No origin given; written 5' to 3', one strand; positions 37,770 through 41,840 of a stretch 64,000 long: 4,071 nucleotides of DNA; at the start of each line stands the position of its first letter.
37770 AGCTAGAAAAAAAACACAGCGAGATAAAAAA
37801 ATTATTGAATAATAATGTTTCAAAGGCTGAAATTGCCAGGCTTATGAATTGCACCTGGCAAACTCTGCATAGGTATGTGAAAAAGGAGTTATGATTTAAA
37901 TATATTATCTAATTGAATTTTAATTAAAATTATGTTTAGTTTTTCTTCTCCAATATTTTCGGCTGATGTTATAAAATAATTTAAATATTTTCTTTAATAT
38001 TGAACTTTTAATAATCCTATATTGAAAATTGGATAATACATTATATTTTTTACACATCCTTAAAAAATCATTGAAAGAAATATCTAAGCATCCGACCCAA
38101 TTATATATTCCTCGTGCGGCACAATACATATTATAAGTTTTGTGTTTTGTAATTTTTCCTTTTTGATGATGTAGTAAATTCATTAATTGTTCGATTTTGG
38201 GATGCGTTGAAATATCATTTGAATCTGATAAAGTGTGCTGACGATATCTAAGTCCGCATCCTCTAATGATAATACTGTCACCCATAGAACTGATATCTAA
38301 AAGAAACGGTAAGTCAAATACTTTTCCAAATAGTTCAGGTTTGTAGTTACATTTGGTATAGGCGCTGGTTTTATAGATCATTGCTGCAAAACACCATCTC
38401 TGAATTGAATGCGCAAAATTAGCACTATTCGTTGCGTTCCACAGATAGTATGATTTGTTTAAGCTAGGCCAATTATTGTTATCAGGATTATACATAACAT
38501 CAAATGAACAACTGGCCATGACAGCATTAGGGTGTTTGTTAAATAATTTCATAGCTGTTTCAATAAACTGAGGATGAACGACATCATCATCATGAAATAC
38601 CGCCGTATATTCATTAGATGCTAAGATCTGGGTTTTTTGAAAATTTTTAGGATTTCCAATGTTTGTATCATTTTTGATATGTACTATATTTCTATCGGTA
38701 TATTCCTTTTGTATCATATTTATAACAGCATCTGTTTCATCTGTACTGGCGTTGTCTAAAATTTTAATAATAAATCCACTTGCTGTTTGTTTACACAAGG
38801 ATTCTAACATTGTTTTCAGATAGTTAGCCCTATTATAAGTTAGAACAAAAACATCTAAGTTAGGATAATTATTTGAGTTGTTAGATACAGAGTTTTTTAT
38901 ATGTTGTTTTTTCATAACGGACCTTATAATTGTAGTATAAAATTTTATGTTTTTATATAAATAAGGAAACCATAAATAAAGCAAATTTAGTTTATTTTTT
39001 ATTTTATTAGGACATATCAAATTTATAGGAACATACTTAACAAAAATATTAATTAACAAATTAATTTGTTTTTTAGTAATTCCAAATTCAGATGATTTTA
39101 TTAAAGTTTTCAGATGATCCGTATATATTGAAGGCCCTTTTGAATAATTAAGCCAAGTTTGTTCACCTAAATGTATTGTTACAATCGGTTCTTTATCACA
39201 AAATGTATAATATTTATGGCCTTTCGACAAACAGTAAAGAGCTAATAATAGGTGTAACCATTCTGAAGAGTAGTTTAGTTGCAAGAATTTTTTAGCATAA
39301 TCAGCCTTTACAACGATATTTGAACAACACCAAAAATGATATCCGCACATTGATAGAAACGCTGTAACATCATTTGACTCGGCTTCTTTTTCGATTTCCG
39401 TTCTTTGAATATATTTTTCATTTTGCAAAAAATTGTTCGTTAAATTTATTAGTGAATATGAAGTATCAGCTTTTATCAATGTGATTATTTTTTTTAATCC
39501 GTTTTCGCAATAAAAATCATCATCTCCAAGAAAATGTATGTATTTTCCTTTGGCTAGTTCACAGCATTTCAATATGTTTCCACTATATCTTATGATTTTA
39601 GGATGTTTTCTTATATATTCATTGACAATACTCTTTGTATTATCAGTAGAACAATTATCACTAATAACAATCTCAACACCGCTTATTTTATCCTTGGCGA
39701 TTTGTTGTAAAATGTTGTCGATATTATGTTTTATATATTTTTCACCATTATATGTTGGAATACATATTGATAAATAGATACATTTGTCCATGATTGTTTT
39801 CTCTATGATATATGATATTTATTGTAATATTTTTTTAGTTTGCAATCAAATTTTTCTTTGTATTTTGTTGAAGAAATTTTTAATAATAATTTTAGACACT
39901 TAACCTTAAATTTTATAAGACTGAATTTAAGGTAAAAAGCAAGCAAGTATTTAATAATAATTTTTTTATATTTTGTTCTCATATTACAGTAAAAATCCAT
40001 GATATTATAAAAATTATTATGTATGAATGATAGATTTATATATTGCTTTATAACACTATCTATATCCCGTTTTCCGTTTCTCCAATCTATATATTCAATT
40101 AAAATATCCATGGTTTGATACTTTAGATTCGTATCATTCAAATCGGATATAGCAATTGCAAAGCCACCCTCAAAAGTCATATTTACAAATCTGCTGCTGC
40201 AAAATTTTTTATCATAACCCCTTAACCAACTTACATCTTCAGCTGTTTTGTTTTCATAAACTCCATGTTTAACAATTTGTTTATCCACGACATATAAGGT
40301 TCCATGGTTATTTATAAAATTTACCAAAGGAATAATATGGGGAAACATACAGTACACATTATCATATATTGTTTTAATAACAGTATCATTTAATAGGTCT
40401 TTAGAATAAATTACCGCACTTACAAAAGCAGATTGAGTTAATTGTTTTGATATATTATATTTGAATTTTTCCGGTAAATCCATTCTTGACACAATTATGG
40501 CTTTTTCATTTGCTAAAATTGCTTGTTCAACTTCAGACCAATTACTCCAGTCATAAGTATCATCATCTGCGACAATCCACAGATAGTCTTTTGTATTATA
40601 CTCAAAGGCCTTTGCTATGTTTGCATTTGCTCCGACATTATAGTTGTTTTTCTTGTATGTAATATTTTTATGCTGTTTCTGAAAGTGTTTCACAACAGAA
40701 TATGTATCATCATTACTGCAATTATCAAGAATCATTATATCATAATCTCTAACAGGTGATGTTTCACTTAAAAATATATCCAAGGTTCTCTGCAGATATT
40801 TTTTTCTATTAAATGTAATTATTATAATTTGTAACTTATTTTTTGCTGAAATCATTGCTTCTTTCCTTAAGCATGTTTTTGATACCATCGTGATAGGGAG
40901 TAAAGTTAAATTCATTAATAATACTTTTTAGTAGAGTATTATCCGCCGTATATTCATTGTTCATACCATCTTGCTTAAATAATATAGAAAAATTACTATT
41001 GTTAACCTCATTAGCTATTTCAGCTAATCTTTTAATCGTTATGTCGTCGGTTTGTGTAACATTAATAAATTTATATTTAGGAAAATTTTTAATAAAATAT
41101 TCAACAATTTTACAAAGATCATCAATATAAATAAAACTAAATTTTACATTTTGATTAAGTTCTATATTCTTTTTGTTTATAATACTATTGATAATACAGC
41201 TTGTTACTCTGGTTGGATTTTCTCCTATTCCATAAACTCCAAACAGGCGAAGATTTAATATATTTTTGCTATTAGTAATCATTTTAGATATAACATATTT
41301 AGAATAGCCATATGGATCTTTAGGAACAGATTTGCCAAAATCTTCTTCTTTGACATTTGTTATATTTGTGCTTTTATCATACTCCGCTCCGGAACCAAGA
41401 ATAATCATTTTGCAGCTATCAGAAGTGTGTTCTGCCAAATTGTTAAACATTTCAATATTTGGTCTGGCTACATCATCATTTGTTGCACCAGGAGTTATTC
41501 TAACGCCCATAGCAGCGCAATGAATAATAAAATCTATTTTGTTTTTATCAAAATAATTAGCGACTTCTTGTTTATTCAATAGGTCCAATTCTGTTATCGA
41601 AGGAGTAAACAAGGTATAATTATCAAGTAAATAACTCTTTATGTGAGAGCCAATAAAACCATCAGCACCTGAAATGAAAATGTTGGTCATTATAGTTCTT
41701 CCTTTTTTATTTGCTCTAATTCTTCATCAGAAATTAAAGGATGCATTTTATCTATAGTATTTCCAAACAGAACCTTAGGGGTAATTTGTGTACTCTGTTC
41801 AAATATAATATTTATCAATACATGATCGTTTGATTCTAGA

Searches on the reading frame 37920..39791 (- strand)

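Call 7: search_protein_families(library=pfam, proteins=[window:37920-39791:-])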
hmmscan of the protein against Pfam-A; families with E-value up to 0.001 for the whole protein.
window:37920-39791:- (623 aa): 2 families
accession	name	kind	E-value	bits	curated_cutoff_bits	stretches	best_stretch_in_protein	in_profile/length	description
PF00535.33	Glycos_transf_2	-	8.8e-40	136.8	23.3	2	8-164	1-162/168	Glycosyl transferase family 2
PF13641.12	Glyco_tranf_2_3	-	1.7e-15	58.1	27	1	310-467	1-148/230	Glycosyltransferase like family 2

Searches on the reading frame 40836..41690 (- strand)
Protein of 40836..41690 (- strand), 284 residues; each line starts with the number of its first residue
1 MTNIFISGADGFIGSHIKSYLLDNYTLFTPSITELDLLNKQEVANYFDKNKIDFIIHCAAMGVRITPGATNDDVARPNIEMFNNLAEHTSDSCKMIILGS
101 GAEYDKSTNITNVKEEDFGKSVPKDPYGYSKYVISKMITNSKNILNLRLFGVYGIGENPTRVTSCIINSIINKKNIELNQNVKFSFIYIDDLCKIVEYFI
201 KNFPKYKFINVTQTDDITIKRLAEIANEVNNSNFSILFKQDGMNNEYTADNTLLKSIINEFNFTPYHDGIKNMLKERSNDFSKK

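Call 7: search_protein_families(library=pfam, proteins=[window:40836-41690:-])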
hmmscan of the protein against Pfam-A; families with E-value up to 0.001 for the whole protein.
window:40836-41690:- (284 aa): 4 families
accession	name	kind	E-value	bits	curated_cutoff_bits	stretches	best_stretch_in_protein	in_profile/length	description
PF01370.27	Epimerase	-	6.6e-28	98.2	20.9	1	4-211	1-239/240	NAD dependent epimerase/dehydratase family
PF16363.11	GDP_Man_Dehyd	-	1.9e-10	41.2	27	1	32-232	56-268/332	GDP-mannose 4,6 dehydratase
PF04321.23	RmlD_sub_bind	-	6.1e-09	35.8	27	1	3-158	2-157/287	RmlD substrate binding domain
PF01073.25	3Beta_HSD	-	2.9e-05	23.7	22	1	32-192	49-221/280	3-beta hydroxysteroid dehydrogenase/isomerase family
